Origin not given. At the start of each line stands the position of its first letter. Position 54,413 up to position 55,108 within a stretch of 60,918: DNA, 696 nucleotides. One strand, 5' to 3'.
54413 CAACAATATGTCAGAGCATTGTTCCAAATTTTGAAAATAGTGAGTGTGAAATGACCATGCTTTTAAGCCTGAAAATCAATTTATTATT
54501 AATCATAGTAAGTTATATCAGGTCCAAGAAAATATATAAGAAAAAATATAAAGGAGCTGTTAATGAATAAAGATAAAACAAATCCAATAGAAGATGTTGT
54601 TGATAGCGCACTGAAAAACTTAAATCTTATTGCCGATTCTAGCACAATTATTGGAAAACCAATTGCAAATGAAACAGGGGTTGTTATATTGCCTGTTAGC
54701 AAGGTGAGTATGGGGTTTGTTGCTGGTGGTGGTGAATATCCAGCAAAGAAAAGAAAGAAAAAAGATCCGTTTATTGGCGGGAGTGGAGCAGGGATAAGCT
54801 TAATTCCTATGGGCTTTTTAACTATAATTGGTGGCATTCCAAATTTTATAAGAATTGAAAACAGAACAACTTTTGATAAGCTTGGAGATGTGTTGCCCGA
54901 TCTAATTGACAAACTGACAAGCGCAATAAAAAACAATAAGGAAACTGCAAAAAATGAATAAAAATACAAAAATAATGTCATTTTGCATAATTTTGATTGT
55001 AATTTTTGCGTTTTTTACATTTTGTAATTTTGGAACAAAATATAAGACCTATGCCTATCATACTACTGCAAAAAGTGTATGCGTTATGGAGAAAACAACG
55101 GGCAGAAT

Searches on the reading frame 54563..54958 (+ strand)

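Call 25: search_protein_families(library=pfam, proteins=[window:54563-54958:+], max_evalue=0.01)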
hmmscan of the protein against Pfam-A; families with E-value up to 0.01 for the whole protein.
window:54563-54958:+ (132 aa): 1 family
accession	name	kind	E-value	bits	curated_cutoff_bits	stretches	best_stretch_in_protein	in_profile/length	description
PF09579.15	Spore_YtfJ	-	1.9e-20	73.3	25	1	37-116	4-81/81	Sporulation protein YtfJ (Spore_YtfJ)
